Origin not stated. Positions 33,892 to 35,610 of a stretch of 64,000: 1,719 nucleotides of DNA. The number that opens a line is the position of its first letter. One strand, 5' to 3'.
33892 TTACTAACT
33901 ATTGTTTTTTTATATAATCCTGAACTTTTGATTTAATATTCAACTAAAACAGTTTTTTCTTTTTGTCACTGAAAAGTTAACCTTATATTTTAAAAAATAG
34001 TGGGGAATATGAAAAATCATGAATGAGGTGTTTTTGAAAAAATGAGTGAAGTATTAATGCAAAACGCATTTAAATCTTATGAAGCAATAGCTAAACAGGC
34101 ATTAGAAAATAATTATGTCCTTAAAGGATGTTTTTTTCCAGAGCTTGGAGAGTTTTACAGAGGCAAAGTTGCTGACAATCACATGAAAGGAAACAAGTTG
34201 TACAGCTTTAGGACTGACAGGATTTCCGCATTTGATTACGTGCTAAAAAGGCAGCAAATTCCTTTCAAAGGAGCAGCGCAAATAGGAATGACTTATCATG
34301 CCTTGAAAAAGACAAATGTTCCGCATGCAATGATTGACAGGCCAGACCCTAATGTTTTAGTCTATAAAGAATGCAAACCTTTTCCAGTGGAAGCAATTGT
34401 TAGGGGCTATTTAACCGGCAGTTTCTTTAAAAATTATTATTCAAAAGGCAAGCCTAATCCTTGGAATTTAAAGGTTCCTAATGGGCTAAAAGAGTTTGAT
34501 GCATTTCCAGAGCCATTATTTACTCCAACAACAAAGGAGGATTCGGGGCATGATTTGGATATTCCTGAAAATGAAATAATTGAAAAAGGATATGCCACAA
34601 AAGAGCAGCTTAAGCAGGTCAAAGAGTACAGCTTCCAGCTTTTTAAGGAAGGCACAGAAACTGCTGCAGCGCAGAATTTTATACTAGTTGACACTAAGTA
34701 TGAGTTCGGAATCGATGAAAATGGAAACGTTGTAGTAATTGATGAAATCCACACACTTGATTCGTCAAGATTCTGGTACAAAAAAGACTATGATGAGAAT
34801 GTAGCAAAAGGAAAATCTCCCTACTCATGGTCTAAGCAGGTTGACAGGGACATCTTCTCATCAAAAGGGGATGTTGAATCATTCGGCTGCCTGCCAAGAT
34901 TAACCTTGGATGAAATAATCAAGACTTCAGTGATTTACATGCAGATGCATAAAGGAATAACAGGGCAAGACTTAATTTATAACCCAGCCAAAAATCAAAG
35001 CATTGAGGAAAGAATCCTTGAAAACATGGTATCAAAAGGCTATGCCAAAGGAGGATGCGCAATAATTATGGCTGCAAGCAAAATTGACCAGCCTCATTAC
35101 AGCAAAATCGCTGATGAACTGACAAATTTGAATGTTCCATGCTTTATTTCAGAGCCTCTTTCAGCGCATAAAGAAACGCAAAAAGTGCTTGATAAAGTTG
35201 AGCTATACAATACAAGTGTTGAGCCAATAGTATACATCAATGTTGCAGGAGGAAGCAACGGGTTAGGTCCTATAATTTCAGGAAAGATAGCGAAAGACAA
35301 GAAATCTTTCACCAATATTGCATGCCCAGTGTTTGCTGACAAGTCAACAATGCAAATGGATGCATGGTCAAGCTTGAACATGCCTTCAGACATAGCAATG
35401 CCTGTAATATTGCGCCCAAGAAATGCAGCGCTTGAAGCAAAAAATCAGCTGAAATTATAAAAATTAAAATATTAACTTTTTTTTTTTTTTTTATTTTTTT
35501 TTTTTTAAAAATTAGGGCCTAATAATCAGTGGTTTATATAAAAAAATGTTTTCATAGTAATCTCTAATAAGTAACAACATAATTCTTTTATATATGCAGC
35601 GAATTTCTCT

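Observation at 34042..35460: PurC-PurE fusion (animal PAICS-like domain order) in an archaeon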

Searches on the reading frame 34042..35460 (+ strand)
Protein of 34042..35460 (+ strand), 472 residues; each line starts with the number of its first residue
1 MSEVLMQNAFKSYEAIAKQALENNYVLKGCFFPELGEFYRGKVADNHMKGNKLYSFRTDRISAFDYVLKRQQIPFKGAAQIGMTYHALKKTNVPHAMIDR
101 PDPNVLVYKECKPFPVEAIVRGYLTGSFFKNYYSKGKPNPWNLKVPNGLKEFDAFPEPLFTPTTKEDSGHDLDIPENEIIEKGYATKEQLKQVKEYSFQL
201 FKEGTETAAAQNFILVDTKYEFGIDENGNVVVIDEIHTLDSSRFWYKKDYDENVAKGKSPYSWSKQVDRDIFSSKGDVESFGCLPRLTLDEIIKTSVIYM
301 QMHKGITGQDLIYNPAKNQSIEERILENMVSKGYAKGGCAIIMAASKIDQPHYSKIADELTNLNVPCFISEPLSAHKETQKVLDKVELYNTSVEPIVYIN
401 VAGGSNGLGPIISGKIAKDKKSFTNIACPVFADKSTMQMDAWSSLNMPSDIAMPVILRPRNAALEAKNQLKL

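Call 3: search_protein_families(library=pfam, proteins=[window:34042-35460:+], max_evalue=0.01)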
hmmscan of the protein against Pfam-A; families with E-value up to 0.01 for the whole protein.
window:34042-35460:+ (472 aa): 2 families
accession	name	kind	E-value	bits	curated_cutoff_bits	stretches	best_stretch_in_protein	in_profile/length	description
PF01259.24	SAICAR_synt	-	1.5e-57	195.5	20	1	38-274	2-221/233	SAICAR synthetase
PF00731.26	AIRC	-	3.1e-14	53.2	30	1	341-468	3-125/148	AIR carboxylase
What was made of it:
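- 34153..34863 (+): PurC catalytic core (aa 38-274), long-form type. PF01259, E 1.5e-57 (call 3).
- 35056..35457 (+): PurE domain, class II (aa 339-472), lacking the last ~30 residues of free-standing PurE and of PAICS. PF00731 covers profile positions 3-125 of 148 (call 3).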

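Call 4: search_protein_families(library=ncbifam, proteins=[window:34042-35460:+], max_evalue=0.01)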
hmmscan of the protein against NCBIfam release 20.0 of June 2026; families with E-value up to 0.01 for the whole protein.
window:34042-35460:+ (472 aa): 8 families
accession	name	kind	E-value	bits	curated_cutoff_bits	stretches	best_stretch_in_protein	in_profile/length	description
NF009251.0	PRK12607.1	equivalog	3.2e-86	289.1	371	1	23-330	4-310/315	phosphoribosylaminoimidazolesuccinocarboxamide synthase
NF010568.0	PRK13961.1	equivalog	6.4e-55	186.5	251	1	34-310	12-295/297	phosphoribosylaminoimidazolesuccinocarboxamide synthase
TIGR00081.1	purC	equivalog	1.5e-40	139.3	189.9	1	38-298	8-261/279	phosphoribosylaminoimidazolesuccinocarboxamide synthase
NF010567.0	PRK13960.1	equivalog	2.1e-24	86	581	1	58-321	61-355/367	phosphoribosylaminoimidazolesuccinocarboxamide synthase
TIGR02735.1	purC_vibrio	equivalog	3.5e-22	78.7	394.2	1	58-323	60-356/365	phosphoribosylaminoimidazolesuccinocarboxamide synthase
NF010564.0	PRK13959.1-1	subfamily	4.2e-21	75.3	459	1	40-310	6-293/294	phosphoribosylaminoimidazolesuccinocarboxamide synthase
TIGR01162.1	purE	equivalog_domain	4.6e-11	42.5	149.6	1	341-468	3-124/156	5-(carboxyamino)imidazole ribonucleotide mutase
NF010566.0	PRK13959.1-4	equivalog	0.00028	20.2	546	0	134-248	140-250/339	phosphoribosylaminoimidazolesuccinocarboxamide synthase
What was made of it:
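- On SAICAR synthetase (PurC, PF01259): 289.1 bits against cut-off 371 (call 4).
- On Class II PurE (AIR carboxylase, EC 4.1.1.21): It is nevertheless below the TIGR01162 cut-off, 42.5 against 149.6 (call 4)
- Scores fall below the NCBIfam equivalog cut-offs for both purC (289 against 371) and purE (42.5 against 149.6) (call 4). The Pfam AIRC score is weak (53 bits) and lies below the TIGR01162 cut-off (calls 3, 4).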

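Call 10: find_homologous_proteins(query=window:34042-35460:+, max_evalue=0.00001)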
Query window:34042-35460:+ (472 aa): 8000 proteins with E <= 0.00001 among 8000 candidates; the best 120 are listed.
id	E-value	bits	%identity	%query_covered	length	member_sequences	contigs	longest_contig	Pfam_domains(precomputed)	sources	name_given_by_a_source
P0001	4.3e-297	1003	92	100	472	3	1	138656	PF01259.25,PF00731.27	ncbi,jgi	ncbi:MAG: phosphoribosylaminoimidazolesuccinocarboxamide synthase [Candidatus Nanoarchaeia archaeon]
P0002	3.4e-122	427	47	97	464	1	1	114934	PF01259.25,PF00731.27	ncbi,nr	ncbi:Phosphoribosylaminoimidazole-succinocarboxamide synthase [Candidatus Tiddalikarchaeum anstoanum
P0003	2.6e-89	318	40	94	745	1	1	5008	PF01259.25,PF07685.21,PF00731.27,PF13507.13,PF01965.31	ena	-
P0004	2.7e-84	302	38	95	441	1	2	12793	PF01259.25,PF00731.27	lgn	-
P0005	1.2e-82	297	39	95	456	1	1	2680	PF01259.25,PF00731.27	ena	-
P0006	1.3e-81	293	39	92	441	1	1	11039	PF01259.25,PF00731.27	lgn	-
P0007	1.7e-81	293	37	97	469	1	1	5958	PF01259.25,PF00731.27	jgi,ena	-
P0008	9.6e-81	290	40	94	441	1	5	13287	PF01259.25,PF00731.27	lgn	-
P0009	6.0e-79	284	38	94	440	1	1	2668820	PF01259.25,PF00731.27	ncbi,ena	-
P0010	4.8e-77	278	38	94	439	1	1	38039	PF01259.25,PF00731.27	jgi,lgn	-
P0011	1.2e-76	277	38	97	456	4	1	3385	PF01259.25,PF00731.27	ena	-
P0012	1.7e-76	276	37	94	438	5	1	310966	PF01259.25,PF00731.27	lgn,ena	-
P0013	2.1e-76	276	38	95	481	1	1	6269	PF01259.25,PF00731.27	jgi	-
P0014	6.1e-76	274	39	93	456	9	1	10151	PF01259.25,PF00731.27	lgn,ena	-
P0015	1.5e-75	273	37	96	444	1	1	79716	PF01259.25,PF00731.27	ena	-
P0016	1.9e-75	273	37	93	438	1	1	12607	PF01259.25,PF00731.27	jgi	-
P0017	2.9e-74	269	39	94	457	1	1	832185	PF01259.25,PF00731.27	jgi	jgi:fusion protein PurCD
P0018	2.9e-74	269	36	95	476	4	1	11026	PF01259.25,PF00731.27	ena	-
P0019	1.2e-72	264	38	96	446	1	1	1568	PF01259.25,PF00731.27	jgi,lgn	-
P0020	2.1e-72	263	39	94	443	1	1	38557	PF01259.25,PF00731.27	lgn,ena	-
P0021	2.2e-72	263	37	94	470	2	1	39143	PF01259.25,PF00731.27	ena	-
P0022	3.7e-72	262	38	95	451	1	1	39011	PF01259.25,PF00731.27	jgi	-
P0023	2.8e-71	259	38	95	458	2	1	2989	PF01259.25,PF00731.27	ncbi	-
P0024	8.3e-71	257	38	94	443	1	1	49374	PF01259.25,PF00731.27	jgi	-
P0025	1.7e-70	256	37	94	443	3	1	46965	PF01259.25,PF00731.27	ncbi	-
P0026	2.2e-70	256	38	93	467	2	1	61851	PF01259.25,PF00731.27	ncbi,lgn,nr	ncbi:MAG: phosphoribosylaminoimidazolesuccinocarboxamide synthase [Ignavibacteriales bacterium]|nr:p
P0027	2.8e-70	256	37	94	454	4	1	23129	PF01259.25,PF00731.27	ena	-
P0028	4.2e-70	255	36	94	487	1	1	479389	PF01259.25,PF00731.27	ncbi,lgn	-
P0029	5.3e-70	255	35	93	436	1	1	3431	PF01259.25,PF00731.27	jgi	jgi:phosphoribosylaminoimidazole-succinocarboxamide synthase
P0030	6.4e-70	255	37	95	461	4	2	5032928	PF01259.25,PF00731.27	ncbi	ncbi:phosphoribosylaminoimidazolesuccinocarboxamide synthase [Calditrichota bacterium GD2]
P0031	7.0e-70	254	38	94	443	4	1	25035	PF01259.25,PF00731.27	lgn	-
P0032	7.8e-70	254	37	93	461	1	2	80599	PF01259.25,PF00731.27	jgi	jgi:fusion protein PurCD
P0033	1.2e-69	254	38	93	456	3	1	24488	PF01259.25,PF00731.27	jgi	jgi:phosphoribosylaminoimidazole-succinocarboxamide synthase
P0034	1.4e-69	253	37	92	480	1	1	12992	PF01259.25,PF00731.27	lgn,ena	-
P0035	2.5e-69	253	36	95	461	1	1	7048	PF01259.25,PF00731.27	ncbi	-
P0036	2.5e-69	253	38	95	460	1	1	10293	PF01259.25,PF00731.27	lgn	-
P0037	3.5e-69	252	37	94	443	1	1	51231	PF01259.25,PF00731.27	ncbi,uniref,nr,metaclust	ncbi:MAG: hypothetical protein A2Z21_04230 [Candidatus Fraserbacteria bacterium RBG_16_55_9]|uniref:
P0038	6.1e-69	251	36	94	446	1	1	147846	PF01259.25,PF00731.27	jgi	jgi:phosphoribosylaminoimidazole-succinocarboxamide synthase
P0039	9.9e-69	251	38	95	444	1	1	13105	PF01259.25,PF00731.27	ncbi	-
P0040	1.5e-68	250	36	95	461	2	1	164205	PF01259.25,PF00731.27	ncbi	-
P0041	1.5e-68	250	37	91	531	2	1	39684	PF01259.25,PF00731.27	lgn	-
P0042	2.1e-68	250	37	94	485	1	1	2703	PF01259.25,PF00731.27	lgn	-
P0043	3.1e-68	249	36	93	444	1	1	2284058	PF01259.25,PF00731.27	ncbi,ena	-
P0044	3.3e-68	249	37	94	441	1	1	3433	PF01259.25,PF00731.27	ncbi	-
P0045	7.3e-68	248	38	82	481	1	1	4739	PF01259.25,PF00731.27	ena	-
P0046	1.7e-67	247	37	94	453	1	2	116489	PF01259.25,PF00731.27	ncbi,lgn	-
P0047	1.9e-67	246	36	93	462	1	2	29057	PF01259.25,PF00731.27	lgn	-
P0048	2.7e-67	246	36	95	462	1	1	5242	PF01259.25,PF00731.27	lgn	-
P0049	3.0e-67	246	36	94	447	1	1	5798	PF01259.25,PF00731.27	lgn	-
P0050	1.2e-66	244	38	94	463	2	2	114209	PF01259.25,PF00731.27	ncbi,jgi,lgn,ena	jgi:fusion protein PurCD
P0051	1.3e-66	244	35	94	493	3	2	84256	PF01259.25,PF00731.27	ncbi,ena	-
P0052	1.5e-66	243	36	95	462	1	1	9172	PF01259.25,PF00731.27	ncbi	-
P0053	1.8e-66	243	38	94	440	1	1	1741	PF01259.25,PF00731.27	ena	-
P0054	2.8e-66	243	35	94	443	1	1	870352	PF01259.25,PF00731.27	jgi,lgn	jgi:phosphoribosylaminoimidazole-succinocarboxamide synthase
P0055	3.2e-66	242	37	95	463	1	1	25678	PF01259.25,PF00731.27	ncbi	-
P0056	3.9e-66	242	35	97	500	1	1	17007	PF01259.25,PF00731.27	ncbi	-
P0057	6.5e-66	241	36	96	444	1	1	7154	PF01259.25,PF00731.27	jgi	-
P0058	7.4e-66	241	37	96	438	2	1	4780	PF01259.25,PF00731.27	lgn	-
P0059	8.3e-66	241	36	94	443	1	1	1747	PF01259.25,PF00731.27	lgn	-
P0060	8.8e-66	241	35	97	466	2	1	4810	PF01259.25,PF00731.27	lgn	-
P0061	9.4e-66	241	36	93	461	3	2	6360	PF01259.25,PF00731.27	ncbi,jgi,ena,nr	ncbi:MAG TPA: phosphoribosylaminoimidazolesuccinocarboxamide synthase [Spirochaetota bacterium]|nr:p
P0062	1.2e-65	240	35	94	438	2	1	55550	PF01259.25,PF00731.27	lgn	-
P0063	1.6e-65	240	35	94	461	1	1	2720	PF01259.25,PF00731.27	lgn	-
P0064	1.8e-65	240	35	95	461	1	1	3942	PF01259.25,PF00731.27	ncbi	-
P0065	2.3e-65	240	35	93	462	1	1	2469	PF01259.25,PF00731.27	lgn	-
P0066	2.5e-65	239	37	95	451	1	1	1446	PF01259.25,PF00731.27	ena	-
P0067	3.8e-65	239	36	93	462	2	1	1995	PF01259.25,PF00731.27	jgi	jgi:fusion protein PurCD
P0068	4.5e-65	239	36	93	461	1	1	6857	PF01259.25,PF00731.27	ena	-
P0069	4.6e-65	239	36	95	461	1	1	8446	PF01259.25,PF00731.27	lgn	-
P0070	5.1e-65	238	36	93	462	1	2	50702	PF01259.25,PF00731.27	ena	-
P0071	1.1e-64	237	35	92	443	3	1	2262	PF01259.25,PF00731.27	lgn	-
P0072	1.1e-64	237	43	63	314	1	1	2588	PF01259.25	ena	-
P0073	1.3e-64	237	34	93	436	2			PF01259.25,PF00731.27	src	-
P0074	2.6e-64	236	37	93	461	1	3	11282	PF01259.25,PF00731.27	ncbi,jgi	-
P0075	4.2e-64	235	42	64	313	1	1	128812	PF01259.25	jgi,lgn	jgi:phosphoribosylaminoimidazole-succinocarboxamide synthase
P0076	5.7e-64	235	37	92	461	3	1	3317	PF01259.25,PF00731.27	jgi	-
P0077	6.9e-64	235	35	91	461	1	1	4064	PF01259.25,PF00731.27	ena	-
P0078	7.3e-64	235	43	63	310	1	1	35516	PF01259.25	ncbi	-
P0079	7.5e-64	235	37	94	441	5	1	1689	PF01259.25,PF00731.27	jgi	-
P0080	9.2e-64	234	43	63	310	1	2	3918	PF01259.25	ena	-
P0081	9.3e-64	234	39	88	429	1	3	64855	PF01259.25,PF00731.27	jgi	-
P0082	1.1e-63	234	36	93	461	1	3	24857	PF01259.25,PF00731.27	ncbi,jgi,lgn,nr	ncbi:MAG: phosphoribosylaminoimidazolesuccinocarboxamide synthase [Spirochaetes bacterium]|jgi:fusio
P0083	1.5e-63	234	35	94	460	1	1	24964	PF01259.25,PF00731.27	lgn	-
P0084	1.6e-63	233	43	63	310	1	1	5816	PF01259.25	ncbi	-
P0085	1.9e-63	233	43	63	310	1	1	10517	PF01259.25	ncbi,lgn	-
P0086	1.9e-63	233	43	63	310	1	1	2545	PF01259.25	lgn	-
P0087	2.0e-63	233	43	63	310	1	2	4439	PF01259.25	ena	-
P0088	2.4e-63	233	37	95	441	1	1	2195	PF01259.25,PF00731.27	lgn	-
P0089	2.6e-63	233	43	63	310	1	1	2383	PF01259.25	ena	-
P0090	2.6e-63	233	43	63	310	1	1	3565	PF01259.25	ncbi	-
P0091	3.1e-63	233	35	93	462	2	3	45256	PF01259.25,PF00731.27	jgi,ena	jgi:phosphoribosylaminoimidazole-succinocarboxamide synthase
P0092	3.9e-63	232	43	65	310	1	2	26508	PF01259.25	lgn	-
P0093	5.3e-63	232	35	94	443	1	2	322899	PF01259.25,PF00731.27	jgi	jgi:fusion protein PurCD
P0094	7.0e-63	231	41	66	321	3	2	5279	PF01259.25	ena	-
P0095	9.6e-63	231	43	63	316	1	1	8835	PF01259.25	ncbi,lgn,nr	ncbi:phosphoribosylaminoimidazolesuccinocarboxamide synthase [Candidatus Woesearchaeota archaeon]|nr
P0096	1.0e-62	231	43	64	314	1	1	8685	PF01259.25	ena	-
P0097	1.6e-62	230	42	63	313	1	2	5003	PF01259.25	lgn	-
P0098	2.0e-62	230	43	63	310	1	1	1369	PF01259.25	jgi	jgi:phosphoribosylaminoimidazole-succinocarboxamide synthase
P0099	2.0e-62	230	35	93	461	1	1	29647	PF01259.25,PF00731.27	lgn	-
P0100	2.0e-62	230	41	69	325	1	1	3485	PF01259.25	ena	-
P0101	2.1e-62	230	43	63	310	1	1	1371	PF01259.25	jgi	jgi:phosphoribosylaminoimidazole-succinocarboxamide synthase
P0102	2.1e-62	230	43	63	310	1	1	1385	PF01259.25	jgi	jgi:phosphoribosylaminoimidazole-succinocarboxamide synthase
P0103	2.5e-62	230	43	63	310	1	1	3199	PF01259.25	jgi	jgi:phosphoribosylaminoimidazole-succinocarboxamide synthase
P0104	2.6e-62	229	42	63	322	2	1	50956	PF01259.25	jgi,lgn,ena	-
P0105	2.8e-62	229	35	94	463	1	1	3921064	PF01259.25,PF00731.27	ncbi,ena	-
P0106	3.0e-62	229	36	94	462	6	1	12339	PF01259.25,PF00731.27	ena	-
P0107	3.2e-62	229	41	66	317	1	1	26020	PF01259.25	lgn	-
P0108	3.7e-62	229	35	93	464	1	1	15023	PF01259.25,PF00731.27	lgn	-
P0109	4.8e-62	229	40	68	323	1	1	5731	PF01259.25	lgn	-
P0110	5.4e-62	228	41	69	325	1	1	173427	PF01259.25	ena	-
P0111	5.7e-62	228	43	64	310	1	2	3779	PF01259.25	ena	-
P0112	5.8e-62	228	44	69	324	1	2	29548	PF01259.25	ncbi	ncbi:MAG: phosphoribosylaminoimidazolesuccinocarboxamide synthase [Candidatus Aenigmarchaeota archae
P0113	5.8e-62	228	42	63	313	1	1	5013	PF01259.25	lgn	-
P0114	6.4e-62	228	43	63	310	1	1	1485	PF01259.25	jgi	jgi:phosphoribosylaminoimidazole-succinocarboxamide synthase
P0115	6.5e-62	228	35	93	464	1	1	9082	PF01259.25,PF00731.27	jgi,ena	-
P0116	7.1e-62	228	42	63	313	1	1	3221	PF01259.25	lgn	-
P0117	7.5e-62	228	34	95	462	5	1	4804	PF01259.25,PF00731.27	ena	-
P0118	7.7e-62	228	34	94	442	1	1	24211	PF01259.25,PF00731.27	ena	-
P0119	7.8e-62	228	43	64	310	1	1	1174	PF01259.25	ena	-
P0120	8.2e-62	228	35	93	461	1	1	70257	PF01259.25,PF00731.27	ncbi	ncbi:MAG: phosphoribosylaminoimidazolesuccinocarboxamide synthase [Pseudomonadota bacterium]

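Call 11: search_solved_structures(query=window:34042-35460:+, max_evalue=0.001, show_alignments=0)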
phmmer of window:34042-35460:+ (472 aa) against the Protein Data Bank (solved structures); distinct sequences matched with E-value up to 0.001: 14.
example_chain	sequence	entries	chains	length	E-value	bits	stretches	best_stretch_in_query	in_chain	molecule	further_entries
1obg_A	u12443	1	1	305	4e-33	118.3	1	93-309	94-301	PHOSPHORIBOSYLAMIDOIMIDAZOLE- SUCCINOCARBOXAMIDE SYNTHASE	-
1a48_A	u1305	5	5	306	4.1e-33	118.3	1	93-309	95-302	PHOSPHORIBOSYLAMINOIMIDAZOLE-SUCCINOCARBOXAMIDE SYNTHASE | PHOSPHORIBOSYLAMIDOIMIDAZOLE- SUCCINOCARBOXAMIDE SYNTHASE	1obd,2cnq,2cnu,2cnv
3r9r_A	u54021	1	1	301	3.4e-28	102.1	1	40-257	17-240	Phosphoribosylaminoimidazole-succinocarboxamide synthase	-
6yvq_A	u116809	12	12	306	4.4e-28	101.7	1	41-257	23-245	Phosphoribosylaminoimidazole-succinocarboxamide synthase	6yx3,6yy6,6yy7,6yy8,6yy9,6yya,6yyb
4ja0_A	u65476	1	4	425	2.5e-25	92.6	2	341-467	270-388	Phosphoribosylaminoimidazole carboxylase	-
2h31_A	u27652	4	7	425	4.4e-20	75.4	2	338-464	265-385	Multifunctional protein ADE2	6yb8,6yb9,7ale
3rg8_A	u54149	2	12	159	2.3e-13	53.2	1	340-467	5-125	Phosphoribosylaminoimidazole carboxylase, PurE protein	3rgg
5c5d_A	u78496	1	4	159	7.4e-13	51.5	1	340-467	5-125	phosphoribosylaminoimidazole carboxylase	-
1kut_A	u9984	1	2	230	2.1e-11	46.7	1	61-247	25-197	Phosphoribosylaminoimidazole-succinocarboxamide synthase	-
2yzl_A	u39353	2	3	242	7.1e-11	45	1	79-251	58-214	Phosphoribosylaminoimidazole-succinocarboxamide synthase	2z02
3u54_A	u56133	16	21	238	2.2e-10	43.4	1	35-248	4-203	Phosphoribosylaminoimidazole-succinocarboxamide synthase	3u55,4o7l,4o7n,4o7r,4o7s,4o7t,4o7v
2gqr_A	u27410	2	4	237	1.2e-07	34.4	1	36-251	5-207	Phosphoribosylaminoimidazole-succinocarboxamide synthase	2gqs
4fe2_A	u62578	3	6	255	2.5e-07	33.3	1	38-246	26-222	Phosphoribosylaminoimidazole-succinocarboxamide synthase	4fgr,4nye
3nua_A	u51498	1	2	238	1.3e-05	27.6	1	59-246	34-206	Phosphoribosylaminoimidazole-succinocarboxamide synthase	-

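Call 13: find_encoding_contigs(protein=P0001, flank=10000, max_places=3)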
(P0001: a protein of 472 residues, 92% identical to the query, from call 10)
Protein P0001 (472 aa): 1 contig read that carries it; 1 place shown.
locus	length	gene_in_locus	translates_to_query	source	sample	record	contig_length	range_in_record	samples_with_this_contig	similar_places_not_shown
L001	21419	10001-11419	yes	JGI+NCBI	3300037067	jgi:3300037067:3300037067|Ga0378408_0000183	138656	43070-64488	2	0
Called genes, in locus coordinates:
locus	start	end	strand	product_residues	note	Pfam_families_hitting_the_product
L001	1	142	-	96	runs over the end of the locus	PF13183:Fer4_8 (faint), PF13187:Fer4_9 (faint), PF12797:Fer4_2 (faint), PF12837:Fer4_6 (faint), PF13237:Fer4_10 (faint), PF14697:Fer4_21, PF12838:Fer4_7 (weak), PF00037:Fer4 (weak), +1 more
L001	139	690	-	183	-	PF01558:POR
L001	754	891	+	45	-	-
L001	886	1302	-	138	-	-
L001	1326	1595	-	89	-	PF05239:PRC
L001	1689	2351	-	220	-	-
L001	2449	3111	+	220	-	PF00588:SpoU_methylase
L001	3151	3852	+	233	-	-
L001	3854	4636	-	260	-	PF01145:Band_7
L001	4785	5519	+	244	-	PF01026:TatD_DNase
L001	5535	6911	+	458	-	-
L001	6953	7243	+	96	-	-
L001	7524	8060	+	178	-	-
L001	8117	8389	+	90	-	-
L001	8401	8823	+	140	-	-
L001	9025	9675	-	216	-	PF13489:Methyltransf_23, PF03848:TehB (weak), PF02353:CMAS (weak), PF05175:MTS (weak), PF13847:Methyltransf_31, PF13649:Methyltransf_25, PF08241:Methyltransf_11, PF08242:Methyltransf_12, +2 more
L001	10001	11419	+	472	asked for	PF01259:SAICAR_synt, PF00731:AIRC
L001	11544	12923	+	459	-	PF02769:AIRS_C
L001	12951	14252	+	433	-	-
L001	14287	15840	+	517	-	PF01401:Peptidase_M2 (weak), PF01432:Peptidase_M3, PF01401:Peptidase_M2, PF02074:Peptidase_M32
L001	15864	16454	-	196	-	PF06197:DUF998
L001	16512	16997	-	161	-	PF18306:LDcluster4, PF03641:Lysine_decarbox (weak)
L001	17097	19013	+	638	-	PF01180:DHO_dh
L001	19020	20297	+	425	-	-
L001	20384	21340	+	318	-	-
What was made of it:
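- An independent assembly gives a 472-aa orthologue (calls 10, 13).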

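Call 14: find_encoding_contigs(protein=P0002, flank=10000, max_places=3)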
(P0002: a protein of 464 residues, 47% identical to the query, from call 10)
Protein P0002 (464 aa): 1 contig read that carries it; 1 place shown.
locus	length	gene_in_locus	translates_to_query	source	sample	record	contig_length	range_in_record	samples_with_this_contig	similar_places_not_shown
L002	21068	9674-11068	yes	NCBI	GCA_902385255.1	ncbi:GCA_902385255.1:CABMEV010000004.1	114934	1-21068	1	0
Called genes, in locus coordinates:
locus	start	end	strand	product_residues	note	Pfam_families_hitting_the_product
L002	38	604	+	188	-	-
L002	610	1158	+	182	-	-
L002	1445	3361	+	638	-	PF08915:tRNA-Thr_ED, PF00587:tRNA-synt_2b, PF03129:HGTP_anticodon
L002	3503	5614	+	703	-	PF22544:HYDIN_VesB_CFA65-like_Ig (faint)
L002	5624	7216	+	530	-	-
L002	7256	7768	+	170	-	PF02778:tRNA_int_endo_N, PF01974:tRNA_int_endo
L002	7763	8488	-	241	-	-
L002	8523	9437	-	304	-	-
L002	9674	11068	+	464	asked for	PF01259:SAICAR_synt, PF00731:AIRC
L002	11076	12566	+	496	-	PF00206:Lyase_1, PF08328:ASL_C (faint)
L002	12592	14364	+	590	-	PF05362:Lon_C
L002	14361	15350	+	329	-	PF04055:Radical_SAM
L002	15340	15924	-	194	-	-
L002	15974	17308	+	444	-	-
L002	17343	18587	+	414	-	PF02308:MgtC, PF13194:DUF4010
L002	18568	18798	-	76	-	PF04434:SWIM (weak)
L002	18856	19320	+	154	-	PF13240:Zn_Ribbon_1 (weak)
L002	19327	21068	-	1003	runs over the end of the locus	-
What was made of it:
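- Tiddalikarchaeum (L002, call 14).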
